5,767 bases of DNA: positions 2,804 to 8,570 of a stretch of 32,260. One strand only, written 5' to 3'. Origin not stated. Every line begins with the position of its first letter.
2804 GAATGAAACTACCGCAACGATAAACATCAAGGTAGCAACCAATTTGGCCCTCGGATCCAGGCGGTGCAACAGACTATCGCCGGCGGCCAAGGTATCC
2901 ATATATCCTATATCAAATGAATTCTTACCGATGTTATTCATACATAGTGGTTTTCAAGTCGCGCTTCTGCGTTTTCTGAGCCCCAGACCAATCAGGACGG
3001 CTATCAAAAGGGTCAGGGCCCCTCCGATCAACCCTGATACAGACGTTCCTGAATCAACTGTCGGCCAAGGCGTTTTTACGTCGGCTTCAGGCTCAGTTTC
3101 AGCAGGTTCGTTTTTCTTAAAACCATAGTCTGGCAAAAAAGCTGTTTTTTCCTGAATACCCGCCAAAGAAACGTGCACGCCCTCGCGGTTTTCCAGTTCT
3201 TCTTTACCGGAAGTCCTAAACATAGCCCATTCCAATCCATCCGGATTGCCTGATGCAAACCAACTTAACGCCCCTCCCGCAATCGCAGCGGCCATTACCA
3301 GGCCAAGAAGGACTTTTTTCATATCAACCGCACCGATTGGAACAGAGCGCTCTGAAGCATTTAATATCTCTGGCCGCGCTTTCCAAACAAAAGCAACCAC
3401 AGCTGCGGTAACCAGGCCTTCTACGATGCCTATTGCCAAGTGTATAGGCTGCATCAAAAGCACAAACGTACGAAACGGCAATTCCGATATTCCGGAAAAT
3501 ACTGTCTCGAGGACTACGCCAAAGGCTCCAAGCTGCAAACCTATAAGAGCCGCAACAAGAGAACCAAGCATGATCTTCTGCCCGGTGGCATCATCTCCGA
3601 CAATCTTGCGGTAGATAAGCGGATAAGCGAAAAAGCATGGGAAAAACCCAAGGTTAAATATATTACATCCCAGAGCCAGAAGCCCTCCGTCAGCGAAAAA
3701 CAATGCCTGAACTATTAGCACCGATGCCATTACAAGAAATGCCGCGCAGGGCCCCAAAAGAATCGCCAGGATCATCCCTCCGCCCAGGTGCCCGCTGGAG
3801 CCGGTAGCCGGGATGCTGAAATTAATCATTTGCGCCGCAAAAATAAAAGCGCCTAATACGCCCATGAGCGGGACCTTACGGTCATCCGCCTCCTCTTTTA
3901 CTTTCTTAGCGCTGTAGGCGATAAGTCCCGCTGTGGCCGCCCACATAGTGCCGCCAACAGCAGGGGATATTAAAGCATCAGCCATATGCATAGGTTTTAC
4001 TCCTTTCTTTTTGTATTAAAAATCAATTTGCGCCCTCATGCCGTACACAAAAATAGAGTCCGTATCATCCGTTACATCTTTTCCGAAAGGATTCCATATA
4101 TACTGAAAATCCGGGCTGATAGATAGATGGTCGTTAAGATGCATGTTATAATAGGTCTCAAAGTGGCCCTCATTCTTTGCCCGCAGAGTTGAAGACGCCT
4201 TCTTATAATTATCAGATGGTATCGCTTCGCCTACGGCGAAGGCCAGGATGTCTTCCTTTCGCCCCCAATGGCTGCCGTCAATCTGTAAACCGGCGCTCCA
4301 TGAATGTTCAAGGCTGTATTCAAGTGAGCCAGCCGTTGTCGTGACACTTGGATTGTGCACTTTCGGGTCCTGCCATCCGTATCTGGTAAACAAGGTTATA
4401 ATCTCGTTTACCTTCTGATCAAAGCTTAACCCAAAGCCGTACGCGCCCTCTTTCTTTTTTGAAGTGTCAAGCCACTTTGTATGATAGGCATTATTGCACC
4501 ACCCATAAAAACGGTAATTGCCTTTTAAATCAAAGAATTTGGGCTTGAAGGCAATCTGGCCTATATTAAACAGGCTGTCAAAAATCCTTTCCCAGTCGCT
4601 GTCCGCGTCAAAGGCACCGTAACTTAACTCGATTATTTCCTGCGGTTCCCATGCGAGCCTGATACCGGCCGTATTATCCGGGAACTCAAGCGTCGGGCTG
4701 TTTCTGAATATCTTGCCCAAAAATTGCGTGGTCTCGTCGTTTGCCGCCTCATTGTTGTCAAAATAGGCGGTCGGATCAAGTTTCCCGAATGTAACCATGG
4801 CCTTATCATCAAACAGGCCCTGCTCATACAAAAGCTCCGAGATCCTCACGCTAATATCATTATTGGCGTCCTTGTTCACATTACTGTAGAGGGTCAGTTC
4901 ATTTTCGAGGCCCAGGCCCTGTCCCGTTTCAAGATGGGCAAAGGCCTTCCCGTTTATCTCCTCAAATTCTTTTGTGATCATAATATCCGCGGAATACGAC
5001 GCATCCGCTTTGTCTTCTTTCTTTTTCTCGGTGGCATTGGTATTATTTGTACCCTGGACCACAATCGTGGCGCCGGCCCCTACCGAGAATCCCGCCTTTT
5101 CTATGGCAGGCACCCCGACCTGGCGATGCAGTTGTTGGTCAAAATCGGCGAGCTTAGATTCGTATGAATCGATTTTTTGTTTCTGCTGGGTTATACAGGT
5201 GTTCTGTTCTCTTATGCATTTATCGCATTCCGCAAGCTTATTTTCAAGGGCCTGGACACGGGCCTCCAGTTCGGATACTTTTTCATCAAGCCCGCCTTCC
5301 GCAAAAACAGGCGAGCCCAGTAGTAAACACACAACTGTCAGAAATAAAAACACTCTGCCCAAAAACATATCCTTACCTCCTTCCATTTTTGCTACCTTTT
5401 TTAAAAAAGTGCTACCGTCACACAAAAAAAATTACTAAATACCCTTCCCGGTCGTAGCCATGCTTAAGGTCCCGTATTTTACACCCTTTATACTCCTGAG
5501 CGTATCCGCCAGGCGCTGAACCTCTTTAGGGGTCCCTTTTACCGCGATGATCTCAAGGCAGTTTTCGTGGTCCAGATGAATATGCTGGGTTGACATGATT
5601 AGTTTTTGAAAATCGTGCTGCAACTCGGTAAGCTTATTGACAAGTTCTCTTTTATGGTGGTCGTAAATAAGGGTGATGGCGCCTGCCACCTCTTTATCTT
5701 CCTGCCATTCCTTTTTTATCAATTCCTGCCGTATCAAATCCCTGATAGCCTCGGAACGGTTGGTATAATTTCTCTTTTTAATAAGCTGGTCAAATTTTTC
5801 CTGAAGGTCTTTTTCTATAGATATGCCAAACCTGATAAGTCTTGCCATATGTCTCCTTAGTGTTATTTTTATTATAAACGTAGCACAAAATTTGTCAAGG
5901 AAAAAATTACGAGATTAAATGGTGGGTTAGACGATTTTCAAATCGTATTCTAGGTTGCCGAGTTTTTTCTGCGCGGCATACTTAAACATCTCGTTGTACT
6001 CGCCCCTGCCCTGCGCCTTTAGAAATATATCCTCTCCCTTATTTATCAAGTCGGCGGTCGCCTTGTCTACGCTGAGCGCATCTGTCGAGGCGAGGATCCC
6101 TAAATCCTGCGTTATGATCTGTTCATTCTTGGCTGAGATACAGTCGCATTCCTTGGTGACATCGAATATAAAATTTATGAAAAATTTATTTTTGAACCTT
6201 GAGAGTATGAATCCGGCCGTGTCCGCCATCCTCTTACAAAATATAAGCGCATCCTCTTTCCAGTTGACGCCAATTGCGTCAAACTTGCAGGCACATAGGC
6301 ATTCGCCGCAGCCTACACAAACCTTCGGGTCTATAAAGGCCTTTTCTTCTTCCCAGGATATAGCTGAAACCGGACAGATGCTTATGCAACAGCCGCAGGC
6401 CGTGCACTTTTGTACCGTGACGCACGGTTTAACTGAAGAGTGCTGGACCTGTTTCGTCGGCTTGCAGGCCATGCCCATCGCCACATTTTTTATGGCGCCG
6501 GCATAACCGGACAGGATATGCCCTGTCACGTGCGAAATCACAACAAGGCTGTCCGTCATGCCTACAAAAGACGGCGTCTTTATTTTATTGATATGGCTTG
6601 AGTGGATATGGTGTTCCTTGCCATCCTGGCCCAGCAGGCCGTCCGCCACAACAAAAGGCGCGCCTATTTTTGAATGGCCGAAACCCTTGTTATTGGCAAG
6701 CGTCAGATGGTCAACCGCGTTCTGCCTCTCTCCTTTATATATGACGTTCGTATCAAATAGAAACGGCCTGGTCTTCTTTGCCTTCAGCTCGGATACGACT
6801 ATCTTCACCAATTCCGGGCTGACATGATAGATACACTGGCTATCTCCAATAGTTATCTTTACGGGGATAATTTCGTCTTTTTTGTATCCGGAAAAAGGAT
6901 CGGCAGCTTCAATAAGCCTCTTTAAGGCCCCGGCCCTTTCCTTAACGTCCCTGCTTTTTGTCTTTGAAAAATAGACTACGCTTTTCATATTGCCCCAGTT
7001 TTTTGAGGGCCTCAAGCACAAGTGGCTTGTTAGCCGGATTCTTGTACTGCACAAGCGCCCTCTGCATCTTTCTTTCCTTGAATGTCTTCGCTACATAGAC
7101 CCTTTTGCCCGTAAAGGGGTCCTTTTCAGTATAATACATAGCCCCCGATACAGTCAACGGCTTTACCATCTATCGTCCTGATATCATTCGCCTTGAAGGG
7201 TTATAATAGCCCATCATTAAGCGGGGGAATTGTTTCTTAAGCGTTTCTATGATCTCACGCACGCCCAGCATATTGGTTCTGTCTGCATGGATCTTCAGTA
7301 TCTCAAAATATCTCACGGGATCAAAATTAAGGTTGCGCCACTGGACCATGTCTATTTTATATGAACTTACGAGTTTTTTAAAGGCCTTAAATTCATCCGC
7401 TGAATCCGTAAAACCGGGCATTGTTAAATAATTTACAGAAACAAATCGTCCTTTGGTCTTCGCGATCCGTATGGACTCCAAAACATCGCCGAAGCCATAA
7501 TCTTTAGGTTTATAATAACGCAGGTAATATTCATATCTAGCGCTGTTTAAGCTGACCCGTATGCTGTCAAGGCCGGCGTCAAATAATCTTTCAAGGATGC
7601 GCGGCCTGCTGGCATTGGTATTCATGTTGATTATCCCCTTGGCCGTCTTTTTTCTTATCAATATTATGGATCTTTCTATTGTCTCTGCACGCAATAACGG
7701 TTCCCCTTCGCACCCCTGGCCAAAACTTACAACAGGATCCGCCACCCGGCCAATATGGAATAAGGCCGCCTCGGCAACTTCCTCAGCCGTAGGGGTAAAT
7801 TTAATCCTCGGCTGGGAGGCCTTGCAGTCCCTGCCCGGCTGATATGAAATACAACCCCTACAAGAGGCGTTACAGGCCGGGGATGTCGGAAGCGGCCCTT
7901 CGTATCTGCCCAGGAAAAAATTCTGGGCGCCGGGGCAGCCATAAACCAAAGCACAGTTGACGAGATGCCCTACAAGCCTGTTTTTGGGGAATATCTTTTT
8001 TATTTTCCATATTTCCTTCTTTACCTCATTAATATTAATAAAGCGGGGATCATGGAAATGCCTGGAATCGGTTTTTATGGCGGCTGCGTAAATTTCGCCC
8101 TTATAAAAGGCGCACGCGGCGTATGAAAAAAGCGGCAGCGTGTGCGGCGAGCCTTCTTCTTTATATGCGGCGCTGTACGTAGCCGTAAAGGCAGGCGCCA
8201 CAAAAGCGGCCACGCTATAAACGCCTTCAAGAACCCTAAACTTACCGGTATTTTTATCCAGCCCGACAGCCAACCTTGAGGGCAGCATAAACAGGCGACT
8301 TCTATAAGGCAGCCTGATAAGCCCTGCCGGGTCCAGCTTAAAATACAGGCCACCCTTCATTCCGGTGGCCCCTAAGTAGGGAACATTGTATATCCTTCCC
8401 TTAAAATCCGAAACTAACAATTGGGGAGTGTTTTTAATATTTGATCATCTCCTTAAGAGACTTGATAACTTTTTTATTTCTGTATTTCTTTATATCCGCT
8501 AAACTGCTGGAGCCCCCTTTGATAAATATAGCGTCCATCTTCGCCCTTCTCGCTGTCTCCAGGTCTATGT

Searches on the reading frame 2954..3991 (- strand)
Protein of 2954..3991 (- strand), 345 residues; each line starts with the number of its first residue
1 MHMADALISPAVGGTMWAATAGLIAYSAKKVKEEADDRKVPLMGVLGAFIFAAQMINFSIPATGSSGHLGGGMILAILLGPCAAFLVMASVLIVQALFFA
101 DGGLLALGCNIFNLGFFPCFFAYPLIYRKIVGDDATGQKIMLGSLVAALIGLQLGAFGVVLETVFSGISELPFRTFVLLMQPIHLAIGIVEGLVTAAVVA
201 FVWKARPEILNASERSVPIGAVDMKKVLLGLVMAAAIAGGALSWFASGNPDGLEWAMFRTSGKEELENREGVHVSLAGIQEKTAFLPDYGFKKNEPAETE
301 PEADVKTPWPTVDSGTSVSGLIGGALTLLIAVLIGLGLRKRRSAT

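Call 70: search_protein_families(library=pfam, proteins=[window:2954-3991:-], max_evalue=0.0001)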
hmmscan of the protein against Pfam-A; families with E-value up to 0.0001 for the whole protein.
window:2954-3991:- (345 aa): 2 families
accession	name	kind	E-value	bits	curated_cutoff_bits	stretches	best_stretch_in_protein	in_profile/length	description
PF01891.21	CbiM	-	9.9e-62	208.9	23.1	1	2-209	1-205/205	Cobalt uptake substrate-specific transmembrane region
PF13190.11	PDGLE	-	9e-30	102.9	27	1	225-339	1-101/102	PDGLE domain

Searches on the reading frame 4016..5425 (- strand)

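Call 70: search_protein_families(library=pfam, proteins=[window:4016-5425:-], max_evalue=0.0001)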
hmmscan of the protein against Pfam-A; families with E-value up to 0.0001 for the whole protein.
window:4016-5425:- (469 aa): 2 families
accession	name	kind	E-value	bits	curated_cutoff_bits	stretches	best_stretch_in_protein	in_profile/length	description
PF04966.18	OprB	-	8.3e-30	104.8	22.9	1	169-469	37-372/372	Carbohydrate-selective porin, OprB family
PF04102.17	SlyX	-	2.8e-05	25.1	30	1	53-100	1-48/67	SlyX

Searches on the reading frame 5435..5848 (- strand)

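Call 70: search_protein_families(library=pfam, proteins=[window:5435-5848:-], max_evalue=0.0001)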
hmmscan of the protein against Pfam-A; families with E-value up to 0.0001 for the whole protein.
window:5435-5848:- (137 aa): 2 families
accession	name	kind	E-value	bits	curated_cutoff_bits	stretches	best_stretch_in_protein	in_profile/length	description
PF08753.17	NikR_C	-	1.8e-33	115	22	1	55-130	1-76/77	NikR C terminal nickel binding domain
PF01402.27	RHH_1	-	2e-09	37.5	20.5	1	6-44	1-38/39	Ribbon-helix-helix protein, copG family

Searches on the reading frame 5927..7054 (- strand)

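Call 70: search_protein_families(library=pfam, proteins=[window:5927-7054:-], max_evalue=0.0001)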
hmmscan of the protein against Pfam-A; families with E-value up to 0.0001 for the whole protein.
window:5927-7054:- (375 aa): 4 families
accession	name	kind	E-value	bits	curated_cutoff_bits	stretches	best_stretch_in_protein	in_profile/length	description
PF04015.17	DUF362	-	1.1e-27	97.9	24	1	66-335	4-200/200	Domain of unknown function (DUF362)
PF00037.32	Fer4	-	1.7e-06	28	21.1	0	240-261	2-23/24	4Fe-4S binding domain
PF12838.12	Fer4_7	-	1.1e-05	26.2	27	1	216-260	1-52/52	4Fe-4S dicluster domain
PF14697.11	Fer4_21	-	4.6e-05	23.9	35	0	239-264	1-29/59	4Fe-4S dicluster domain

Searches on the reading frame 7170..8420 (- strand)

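Call 70: search_protein_families(library=pfam, proteins=[window:7170-8420:-], max_evalue=0.0001)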
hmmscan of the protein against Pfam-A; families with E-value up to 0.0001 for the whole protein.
window:7170-8420:- (416 aa): 1 family
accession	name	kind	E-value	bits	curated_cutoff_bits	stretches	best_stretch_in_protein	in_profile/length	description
PF04055.27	Radical_SAM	-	8.6e-19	68.7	29.5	1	178-341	2-158/166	Radical SAM superfamily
